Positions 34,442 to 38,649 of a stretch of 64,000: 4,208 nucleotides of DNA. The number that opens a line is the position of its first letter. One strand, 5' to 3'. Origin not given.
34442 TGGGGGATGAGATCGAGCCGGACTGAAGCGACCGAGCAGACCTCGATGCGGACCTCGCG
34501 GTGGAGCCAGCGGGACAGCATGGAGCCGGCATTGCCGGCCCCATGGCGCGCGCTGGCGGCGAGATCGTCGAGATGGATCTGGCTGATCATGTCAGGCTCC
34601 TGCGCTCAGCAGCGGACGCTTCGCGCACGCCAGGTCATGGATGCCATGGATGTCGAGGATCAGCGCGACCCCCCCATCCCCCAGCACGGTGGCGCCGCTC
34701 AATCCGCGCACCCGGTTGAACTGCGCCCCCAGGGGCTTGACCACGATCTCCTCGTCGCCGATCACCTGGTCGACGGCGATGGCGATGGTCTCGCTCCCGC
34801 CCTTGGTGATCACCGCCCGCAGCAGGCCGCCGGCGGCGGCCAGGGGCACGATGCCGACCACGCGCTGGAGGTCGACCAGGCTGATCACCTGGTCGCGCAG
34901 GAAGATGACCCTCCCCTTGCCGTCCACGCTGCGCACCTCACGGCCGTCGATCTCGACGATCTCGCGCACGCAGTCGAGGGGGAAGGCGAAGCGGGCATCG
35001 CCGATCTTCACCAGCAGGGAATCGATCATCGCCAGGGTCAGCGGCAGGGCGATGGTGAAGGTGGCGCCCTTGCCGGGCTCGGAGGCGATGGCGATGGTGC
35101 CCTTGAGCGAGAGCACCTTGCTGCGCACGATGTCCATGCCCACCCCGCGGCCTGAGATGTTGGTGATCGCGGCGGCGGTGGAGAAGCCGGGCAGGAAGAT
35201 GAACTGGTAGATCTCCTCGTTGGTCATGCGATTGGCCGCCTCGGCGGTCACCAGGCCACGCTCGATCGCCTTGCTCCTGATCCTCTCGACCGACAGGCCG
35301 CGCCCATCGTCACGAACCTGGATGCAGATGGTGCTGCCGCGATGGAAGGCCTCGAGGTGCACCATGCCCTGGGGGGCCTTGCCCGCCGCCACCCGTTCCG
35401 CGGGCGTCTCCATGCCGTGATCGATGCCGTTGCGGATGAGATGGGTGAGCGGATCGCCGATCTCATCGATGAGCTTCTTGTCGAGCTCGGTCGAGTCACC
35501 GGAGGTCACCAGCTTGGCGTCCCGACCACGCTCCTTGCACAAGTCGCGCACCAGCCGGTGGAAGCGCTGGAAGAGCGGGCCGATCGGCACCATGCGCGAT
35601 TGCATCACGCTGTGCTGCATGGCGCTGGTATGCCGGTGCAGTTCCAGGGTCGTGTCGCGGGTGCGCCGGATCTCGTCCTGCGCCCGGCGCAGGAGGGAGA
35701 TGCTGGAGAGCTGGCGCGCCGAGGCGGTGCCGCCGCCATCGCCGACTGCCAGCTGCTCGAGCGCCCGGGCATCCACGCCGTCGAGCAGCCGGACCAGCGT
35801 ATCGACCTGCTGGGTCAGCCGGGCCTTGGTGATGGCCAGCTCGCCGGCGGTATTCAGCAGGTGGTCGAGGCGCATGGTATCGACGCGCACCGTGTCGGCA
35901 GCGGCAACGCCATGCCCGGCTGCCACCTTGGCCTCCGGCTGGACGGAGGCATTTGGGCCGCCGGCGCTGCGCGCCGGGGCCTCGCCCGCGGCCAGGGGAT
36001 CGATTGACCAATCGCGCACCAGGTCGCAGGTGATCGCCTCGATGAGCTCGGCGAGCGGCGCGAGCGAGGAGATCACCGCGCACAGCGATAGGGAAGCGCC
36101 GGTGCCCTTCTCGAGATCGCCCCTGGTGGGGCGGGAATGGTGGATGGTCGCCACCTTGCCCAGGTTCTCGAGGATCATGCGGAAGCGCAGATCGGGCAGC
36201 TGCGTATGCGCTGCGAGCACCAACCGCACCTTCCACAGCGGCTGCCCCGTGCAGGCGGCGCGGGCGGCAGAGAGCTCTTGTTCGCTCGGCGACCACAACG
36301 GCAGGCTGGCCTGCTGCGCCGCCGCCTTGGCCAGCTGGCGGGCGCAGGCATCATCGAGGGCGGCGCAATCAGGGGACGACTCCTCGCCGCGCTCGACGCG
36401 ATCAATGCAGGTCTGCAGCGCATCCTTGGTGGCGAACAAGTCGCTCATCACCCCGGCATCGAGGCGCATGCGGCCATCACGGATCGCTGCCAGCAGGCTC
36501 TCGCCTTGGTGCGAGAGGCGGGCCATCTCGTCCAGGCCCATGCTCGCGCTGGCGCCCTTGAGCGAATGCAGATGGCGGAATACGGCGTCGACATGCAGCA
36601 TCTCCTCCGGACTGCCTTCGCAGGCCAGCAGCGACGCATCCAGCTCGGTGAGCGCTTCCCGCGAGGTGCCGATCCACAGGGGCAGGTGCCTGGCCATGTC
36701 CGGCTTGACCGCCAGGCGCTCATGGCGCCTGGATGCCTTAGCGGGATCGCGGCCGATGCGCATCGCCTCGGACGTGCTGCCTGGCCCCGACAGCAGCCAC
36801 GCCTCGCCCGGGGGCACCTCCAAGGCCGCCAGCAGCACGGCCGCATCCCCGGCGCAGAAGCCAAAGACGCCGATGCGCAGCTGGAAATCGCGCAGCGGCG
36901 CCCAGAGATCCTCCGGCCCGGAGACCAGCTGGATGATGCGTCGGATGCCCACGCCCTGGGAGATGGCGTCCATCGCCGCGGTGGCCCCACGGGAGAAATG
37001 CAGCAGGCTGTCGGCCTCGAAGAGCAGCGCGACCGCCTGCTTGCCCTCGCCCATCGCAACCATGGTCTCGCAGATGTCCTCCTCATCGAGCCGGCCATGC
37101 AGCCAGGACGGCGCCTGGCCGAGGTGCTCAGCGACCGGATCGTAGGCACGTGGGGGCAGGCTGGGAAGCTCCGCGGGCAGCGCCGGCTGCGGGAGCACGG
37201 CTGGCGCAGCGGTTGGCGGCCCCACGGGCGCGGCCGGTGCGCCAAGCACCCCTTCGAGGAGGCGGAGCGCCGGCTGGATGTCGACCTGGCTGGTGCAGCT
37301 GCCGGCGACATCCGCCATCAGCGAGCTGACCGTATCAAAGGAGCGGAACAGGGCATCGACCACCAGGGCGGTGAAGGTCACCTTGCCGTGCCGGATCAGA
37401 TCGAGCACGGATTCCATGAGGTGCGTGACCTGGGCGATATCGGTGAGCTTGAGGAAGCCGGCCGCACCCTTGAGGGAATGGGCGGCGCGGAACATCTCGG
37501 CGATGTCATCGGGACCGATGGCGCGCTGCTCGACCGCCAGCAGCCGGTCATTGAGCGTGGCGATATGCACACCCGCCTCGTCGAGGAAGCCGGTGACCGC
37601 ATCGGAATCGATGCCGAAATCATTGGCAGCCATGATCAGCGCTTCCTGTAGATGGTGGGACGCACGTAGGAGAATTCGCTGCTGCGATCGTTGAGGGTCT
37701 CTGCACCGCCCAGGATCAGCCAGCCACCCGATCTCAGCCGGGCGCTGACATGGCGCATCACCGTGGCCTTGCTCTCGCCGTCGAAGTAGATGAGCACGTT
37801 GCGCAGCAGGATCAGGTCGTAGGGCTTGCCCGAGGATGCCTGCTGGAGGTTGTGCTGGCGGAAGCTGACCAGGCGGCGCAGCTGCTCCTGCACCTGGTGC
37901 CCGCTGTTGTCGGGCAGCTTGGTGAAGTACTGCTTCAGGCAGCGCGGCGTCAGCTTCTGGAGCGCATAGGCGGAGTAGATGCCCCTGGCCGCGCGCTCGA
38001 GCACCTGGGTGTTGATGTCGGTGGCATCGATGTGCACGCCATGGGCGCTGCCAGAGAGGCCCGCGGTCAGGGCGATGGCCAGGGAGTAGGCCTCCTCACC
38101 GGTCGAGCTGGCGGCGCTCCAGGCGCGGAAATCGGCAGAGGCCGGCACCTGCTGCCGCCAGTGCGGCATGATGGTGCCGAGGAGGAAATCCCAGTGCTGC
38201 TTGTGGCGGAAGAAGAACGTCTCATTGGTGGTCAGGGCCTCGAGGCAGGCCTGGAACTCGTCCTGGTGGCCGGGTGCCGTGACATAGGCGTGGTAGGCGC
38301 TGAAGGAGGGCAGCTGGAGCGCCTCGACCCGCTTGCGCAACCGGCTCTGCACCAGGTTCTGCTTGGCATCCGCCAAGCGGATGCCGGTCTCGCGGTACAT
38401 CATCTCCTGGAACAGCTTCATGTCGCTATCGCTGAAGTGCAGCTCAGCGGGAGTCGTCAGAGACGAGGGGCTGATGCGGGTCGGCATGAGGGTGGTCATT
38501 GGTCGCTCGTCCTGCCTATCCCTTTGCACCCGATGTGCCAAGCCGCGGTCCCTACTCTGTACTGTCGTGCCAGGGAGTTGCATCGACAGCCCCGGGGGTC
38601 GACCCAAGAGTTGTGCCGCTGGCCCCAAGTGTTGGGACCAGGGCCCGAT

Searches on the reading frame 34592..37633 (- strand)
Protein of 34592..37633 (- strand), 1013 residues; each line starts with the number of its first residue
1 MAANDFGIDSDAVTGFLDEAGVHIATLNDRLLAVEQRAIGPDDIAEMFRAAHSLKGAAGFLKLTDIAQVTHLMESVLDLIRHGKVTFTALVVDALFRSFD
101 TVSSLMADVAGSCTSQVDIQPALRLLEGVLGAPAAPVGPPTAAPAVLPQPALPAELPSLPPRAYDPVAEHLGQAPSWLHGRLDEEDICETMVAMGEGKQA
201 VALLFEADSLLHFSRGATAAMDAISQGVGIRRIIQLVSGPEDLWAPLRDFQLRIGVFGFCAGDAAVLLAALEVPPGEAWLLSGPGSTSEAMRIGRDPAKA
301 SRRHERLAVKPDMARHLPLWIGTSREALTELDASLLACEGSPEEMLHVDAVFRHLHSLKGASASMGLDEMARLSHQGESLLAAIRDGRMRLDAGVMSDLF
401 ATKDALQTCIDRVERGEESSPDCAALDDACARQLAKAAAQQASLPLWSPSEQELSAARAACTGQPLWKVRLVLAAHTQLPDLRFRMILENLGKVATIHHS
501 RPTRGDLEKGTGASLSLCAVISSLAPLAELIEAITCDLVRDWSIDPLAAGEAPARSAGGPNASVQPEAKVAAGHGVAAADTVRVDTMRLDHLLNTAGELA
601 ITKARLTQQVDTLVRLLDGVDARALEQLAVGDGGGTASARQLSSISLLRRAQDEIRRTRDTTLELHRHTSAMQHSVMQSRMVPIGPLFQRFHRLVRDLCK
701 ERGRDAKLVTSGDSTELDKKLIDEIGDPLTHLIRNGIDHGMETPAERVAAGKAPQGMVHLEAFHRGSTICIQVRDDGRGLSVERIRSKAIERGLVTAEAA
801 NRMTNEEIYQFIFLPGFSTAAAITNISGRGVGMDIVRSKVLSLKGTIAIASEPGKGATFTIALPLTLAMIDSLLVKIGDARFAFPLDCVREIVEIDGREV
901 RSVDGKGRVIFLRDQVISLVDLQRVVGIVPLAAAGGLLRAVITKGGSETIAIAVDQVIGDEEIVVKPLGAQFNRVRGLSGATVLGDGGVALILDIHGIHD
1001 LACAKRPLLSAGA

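Call 4: search_protein_families(library=pfam, proteins=[window:34592-37633:-])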
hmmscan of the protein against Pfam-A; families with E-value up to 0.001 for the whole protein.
window:34592-37633:- (1013 aa): 5 families
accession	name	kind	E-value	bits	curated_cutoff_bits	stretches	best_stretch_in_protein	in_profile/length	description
PF01627.28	Hpt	-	1e-24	87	24.6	2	321-415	7-83/84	Hpt domain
PF01584.24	CheW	-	1.3e-24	86.9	23.5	1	873-998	3-133/138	CheW-like domain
PF02518.31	HATPase_c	-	1.5e-16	61.2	26.4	1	729-866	6-110/111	Histidine kinase-, DNA gyrase B-, and HSP90-like ATPase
PF02895.20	H-kinase_dim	-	4.2e-11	43.6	23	1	580-678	2-67/68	Signal transducing histidine kinase, homodimeric domain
PF07194.16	P2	-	2.5e-05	24.7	23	1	467-534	2-68/81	P2 response regulator binding domain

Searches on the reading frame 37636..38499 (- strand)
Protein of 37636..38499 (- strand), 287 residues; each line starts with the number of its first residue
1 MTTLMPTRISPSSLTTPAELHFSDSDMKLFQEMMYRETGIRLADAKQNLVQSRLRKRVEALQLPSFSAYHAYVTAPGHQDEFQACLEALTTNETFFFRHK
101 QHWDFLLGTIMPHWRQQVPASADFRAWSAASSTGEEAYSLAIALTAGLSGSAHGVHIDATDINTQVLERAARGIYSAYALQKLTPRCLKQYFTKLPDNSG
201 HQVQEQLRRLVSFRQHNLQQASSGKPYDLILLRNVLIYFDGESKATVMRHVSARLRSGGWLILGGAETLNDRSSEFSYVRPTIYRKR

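Call 4: search_protein_families(library=pfam, proteins=[window:37636-38499:-])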
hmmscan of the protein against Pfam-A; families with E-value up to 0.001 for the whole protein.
window:37636-38499:- (287 aa): 4 families
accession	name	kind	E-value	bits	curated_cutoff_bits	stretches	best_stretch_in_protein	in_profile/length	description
PF01739.24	CheR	-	1.8e-49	168.3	27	1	92-281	1-191/195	CheR methyltransferase, SAM binding domain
PF03705.20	CheR_N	-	8.2e-16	57.9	27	1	26-74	2-50/53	CheR methyltransferase, all-alpha domain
PF08242.18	Methyltransf_12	-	4.1e-06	27.9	30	1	204-261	37-98/98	Methyltransferase domain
PF13489.12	Methyltransf_23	-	0.00096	19.4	27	0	155-263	45-116/164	Methyltransferase domain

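Call 8: find_encoding_contigs(protein=window:37636-38499:-, flank=3000, max_places=6)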
Protein window:37636-38499:- (287 aa): 24 contigs read that carry it; 6 places shown.
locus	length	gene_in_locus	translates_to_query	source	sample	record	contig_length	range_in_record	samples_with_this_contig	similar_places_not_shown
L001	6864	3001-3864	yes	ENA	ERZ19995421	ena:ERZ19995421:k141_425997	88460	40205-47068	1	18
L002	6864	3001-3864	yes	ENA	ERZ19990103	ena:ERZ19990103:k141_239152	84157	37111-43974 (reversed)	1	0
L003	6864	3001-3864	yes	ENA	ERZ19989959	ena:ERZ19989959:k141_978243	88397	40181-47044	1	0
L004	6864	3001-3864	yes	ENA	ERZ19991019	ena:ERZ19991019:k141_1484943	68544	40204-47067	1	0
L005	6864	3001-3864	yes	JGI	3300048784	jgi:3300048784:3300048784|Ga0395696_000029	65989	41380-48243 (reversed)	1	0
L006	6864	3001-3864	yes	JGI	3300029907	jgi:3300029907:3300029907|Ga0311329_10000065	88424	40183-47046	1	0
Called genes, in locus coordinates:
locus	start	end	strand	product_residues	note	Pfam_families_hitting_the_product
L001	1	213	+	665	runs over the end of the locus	PF00072:Response_reg, PF07228:SpoIIE, PF00072:Response_reg, PF13581:HATPase_c_2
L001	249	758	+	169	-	PF01584:CheW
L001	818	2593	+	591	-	PF12729:4HB_MCP_1, PF00672:HAMP, PF00015:MCPsignal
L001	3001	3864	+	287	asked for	PF03705:CheR_N, PF01739:CheR, PF08242:Methyltransf_12 (faint)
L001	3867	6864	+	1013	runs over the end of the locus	PF01627:Hpt, PF07194:P2 (faint), PF02895:H-kinase_dim, PF02518:HATPase_c, PF01584:CheW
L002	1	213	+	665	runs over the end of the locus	PF00072:Response_reg, PF07228:SpoIIE, PF00072:Response_reg, PF13581:HATPase_c_2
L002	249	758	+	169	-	PF01584:CheW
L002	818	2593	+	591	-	PF12729:4HB_MCP_1, PF00672:HAMP, PF00015:MCPsignal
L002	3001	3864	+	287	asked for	PF03705:CheR_N, PF01739:CheR, PF08242:Methyltransf_12 (faint)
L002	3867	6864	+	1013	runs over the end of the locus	PF01627:Hpt, PF07194:P2 (faint), PF02895:H-kinase_dim, PF02518:HATPase_c, PF01584:CheW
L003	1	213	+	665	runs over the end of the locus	PF00072:Response_reg, PF07228:SpoIIE, PF00072:Response_reg, PF13581:HATPase_c_2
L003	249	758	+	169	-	PF01584:CheW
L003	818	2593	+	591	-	PF12729:4HB_MCP_1, PF00672:HAMP, PF00015:MCPsignal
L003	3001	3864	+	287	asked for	PF03705:CheR_N, PF01739:CheR, PF08242:Methyltransf_12 (faint)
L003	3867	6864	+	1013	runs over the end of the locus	PF01627:Hpt, PF07194:P2 (faint), PF02895:H-kinase_dim, PF02518:HATPase_c, PF01584:CheW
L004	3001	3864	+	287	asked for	PF03705:CheR_N, PF01739:CheR, PF08242:Methyltransf_12 (faint)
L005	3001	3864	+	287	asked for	PF03705:CheR_N, PF01739:CheR, PF08242:Methyltransf_12 (faint)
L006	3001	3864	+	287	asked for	PF03705:CheR_N, PF01739:CheR, PF08242:Methyltransf_12 (faint)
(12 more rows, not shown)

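Call 9: find_related_loci(query=window:37636-38499:-, collection=genome_contigs, flank=10000)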
Query window:37636-38499:- (287 aa) in genome_contigs; peptide patterns used: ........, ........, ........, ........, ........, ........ (x = any residue, [..] = any of these).
123 stretches matched a pattern; 11 encode a relative of the query (tblastn E <= 1e-3); 11 distinct loci.
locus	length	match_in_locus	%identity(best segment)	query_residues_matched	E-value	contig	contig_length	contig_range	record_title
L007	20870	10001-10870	62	2-286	6e-121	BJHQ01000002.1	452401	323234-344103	Planctomycetota bacterium LBMAG_Planctomycetes_hypo.bin5 DNA, sequence02, whole genome shotgun sequence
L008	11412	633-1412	67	26-287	1e-116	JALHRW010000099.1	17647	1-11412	MAG: Planctomycetota bacterium isolate maxbin.317 c_000000012793, whole genome shotgun sequence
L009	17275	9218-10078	65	1-287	2e-116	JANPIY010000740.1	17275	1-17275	MAG: Planctomycetota bacterium isolate VAR_61_metabat_487_sub VAR_61_k141_731004, whole genome shotgun sequence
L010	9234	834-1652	54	12-286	3e-93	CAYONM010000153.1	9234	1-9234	MAG TPA_asm: uncultured candidatus Brocadiaceae bacterium isolate binchicken_co8_366 genome assembly, contig: NODE_14538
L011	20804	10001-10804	49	19-286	1e-89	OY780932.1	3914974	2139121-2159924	MAG: Planctomycetota bacterium isolate 8948a4fa-d588-4077-bf9d-2cdc62be6801 genome assembly, chromosome: 1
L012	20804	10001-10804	48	19-286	8e-88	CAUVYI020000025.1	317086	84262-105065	MAG: Planctomycetota bacterium isolate a83b64f6-619d-4c2f-b73e-04070e311a9b genome assembly, contig: contig_25, whole ge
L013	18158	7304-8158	50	5-287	5e-84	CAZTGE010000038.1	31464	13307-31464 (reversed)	MAG TPA_asm: uncultured candidatus Brocadiaceae bacterium isolate SRP252850_co1_137 genome assembly, contig: NODE_2392_l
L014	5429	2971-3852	34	1-286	1e-48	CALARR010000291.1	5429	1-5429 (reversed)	MAG TPA_asm: uncultured Planctomycetales bacterium isolate SRR3330210_bin.80_CONCOCT_v1.1_MAG genome assembly, contig: E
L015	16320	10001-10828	35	5-286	2e-47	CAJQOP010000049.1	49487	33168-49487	MAG: uncultured Glaciecola sp. isolate 10_20180522_Bin_METABAT_131_1 genome assembly, contig: c_000012245858, whole geno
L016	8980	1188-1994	33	23-285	5e-40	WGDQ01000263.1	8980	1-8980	MAG: Planctomycetaceae bacterium isolate S146_10 k151_301750, whole genome shotgun sequence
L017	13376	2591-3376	31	22-279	1e-30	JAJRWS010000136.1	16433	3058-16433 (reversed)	MAG: Planctomycetota bacterium isolate Dive96_bin2.49 k141_1292379, whole genome shotgun sequence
